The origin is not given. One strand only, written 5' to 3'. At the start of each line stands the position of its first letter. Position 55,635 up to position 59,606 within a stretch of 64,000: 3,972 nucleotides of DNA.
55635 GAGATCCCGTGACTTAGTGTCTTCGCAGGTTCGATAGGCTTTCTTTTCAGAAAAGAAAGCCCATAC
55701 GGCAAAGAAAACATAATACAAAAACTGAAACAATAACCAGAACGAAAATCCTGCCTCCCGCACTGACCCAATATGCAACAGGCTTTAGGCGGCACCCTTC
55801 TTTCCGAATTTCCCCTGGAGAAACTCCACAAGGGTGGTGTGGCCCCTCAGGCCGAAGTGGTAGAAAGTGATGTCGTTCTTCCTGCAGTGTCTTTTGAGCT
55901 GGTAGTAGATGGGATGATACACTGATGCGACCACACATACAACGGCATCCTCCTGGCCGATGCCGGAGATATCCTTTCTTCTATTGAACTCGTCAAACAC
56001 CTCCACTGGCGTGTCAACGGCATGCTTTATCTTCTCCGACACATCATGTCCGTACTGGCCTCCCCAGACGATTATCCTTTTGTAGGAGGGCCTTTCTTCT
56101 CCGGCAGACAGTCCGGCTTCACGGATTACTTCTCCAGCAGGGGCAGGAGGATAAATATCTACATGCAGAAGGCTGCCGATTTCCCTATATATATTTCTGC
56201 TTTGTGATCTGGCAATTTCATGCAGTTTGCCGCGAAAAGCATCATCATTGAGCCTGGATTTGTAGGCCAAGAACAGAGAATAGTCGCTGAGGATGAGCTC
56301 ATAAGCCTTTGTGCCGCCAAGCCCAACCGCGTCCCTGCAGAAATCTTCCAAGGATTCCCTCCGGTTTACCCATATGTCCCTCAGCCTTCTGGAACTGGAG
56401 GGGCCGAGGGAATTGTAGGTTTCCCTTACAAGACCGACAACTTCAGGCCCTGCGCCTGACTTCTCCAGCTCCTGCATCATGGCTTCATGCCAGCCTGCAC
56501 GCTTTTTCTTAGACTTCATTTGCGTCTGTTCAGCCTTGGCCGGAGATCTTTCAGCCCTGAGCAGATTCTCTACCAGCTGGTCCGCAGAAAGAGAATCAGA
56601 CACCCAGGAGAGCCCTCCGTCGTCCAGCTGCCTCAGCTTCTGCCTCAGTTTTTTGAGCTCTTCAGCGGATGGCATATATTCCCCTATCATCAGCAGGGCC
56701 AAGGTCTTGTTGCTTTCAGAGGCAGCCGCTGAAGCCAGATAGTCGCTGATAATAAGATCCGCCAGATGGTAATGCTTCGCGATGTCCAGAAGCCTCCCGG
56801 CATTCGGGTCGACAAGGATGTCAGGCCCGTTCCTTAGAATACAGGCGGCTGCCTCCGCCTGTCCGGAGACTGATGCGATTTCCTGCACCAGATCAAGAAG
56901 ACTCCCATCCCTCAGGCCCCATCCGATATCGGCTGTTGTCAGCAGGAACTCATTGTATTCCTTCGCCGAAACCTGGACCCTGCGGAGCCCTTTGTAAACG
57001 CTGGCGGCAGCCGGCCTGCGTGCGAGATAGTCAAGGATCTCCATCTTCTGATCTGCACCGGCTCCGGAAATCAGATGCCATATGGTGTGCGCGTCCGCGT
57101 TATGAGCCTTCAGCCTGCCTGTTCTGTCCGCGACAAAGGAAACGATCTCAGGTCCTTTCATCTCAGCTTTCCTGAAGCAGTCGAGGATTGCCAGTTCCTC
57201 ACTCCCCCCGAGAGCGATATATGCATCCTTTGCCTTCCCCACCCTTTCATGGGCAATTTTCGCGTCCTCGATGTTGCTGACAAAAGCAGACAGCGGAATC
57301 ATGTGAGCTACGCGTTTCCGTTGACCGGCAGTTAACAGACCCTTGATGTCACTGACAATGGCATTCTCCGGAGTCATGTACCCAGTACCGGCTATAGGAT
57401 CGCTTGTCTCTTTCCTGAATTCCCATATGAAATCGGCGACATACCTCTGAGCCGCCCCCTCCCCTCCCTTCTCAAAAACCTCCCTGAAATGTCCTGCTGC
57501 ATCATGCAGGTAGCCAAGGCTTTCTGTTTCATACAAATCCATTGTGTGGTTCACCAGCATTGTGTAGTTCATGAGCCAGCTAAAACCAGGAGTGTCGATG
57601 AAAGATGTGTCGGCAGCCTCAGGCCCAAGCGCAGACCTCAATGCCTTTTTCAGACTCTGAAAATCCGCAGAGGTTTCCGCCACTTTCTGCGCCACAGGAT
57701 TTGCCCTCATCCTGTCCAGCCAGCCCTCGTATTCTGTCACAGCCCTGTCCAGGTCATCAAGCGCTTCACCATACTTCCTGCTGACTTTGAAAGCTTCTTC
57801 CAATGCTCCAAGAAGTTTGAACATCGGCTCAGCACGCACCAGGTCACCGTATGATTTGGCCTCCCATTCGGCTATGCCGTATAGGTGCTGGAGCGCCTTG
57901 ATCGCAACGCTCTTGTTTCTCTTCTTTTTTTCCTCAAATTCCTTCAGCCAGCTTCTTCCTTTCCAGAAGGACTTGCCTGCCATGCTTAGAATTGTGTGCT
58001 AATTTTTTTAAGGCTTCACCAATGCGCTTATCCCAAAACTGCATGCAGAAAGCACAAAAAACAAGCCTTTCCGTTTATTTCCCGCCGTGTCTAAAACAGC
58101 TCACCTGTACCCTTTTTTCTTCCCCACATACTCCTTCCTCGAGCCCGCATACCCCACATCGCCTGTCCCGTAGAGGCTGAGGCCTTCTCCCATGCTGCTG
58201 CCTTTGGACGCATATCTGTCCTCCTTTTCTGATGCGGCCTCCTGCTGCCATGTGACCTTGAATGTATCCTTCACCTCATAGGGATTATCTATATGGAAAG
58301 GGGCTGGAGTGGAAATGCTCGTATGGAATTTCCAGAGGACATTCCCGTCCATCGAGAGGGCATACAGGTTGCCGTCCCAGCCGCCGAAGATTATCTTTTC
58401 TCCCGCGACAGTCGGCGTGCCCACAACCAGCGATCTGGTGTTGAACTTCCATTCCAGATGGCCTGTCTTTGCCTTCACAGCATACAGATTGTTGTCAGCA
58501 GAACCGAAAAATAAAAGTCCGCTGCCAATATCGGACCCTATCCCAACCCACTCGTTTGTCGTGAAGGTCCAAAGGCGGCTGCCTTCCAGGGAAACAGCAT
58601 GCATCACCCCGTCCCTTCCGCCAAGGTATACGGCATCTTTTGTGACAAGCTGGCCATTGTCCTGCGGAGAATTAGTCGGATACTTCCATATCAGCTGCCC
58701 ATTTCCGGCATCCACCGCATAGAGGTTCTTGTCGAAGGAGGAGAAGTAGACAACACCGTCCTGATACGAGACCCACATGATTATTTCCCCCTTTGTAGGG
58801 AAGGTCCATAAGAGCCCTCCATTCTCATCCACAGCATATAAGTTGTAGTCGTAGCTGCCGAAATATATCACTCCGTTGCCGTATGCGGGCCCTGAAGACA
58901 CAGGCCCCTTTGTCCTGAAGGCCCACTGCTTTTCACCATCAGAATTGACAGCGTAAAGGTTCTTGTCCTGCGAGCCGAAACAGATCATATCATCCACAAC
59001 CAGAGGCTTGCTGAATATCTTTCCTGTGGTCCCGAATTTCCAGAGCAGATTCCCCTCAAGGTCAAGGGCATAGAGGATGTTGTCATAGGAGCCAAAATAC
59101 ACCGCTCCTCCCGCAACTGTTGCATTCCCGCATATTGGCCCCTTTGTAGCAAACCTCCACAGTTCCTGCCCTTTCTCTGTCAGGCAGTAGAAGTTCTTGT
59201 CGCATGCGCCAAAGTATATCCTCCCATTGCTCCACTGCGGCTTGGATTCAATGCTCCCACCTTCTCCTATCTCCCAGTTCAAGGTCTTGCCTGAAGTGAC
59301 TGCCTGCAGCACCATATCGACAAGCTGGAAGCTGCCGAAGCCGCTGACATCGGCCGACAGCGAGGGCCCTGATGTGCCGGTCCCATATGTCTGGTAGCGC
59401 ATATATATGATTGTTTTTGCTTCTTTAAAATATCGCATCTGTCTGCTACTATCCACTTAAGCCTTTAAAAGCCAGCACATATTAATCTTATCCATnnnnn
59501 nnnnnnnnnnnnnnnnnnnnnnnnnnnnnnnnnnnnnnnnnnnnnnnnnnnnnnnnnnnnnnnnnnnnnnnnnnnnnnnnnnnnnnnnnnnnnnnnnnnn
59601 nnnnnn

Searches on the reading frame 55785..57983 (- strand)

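Call 79: search_protein_families(library=pfam, proteins=[window:55785-57983:-], max_evalue=0.001)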
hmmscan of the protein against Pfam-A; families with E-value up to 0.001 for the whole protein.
window:55785-57983:- (732 aa): 1 family
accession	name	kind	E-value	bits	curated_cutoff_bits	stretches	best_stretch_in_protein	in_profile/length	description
PF10087.14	DUF2325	-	1.5e-05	25.6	33.6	1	655-723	21-92/94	Uncharacterized protein conserved in bacteria (DUF2325)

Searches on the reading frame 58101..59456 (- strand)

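Call 79: search_protein_families(library=pfam, proteins=[window:58101-59456:-], max_evalue=0.001)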
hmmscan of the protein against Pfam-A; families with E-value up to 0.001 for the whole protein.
window:58101-59456:- (451 aa): 4 families
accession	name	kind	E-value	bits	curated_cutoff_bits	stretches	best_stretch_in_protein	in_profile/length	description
PF13570.13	Beta-prop_ACSF4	-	3.6e-57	194.7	133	3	156-302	62-214/329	Beta-alanine-activating enzyme, beta-propeller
PF13360.13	PQQ_2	-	6.4e-41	141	27.6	3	164-297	2-143/233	Outer membrane protein assembly factor BamB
PF25292.1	Beta-prop_CGLA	-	8.1e-15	55.5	26.8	2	123-219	6-112/316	Lambda-carrageenase beta-propeller domain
PF01011.28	PQQ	-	2.6e-10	40.1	26.7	1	232-340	56-142/595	Glucose/ethanol/alcohol dehydrogenase, beta-propeller domain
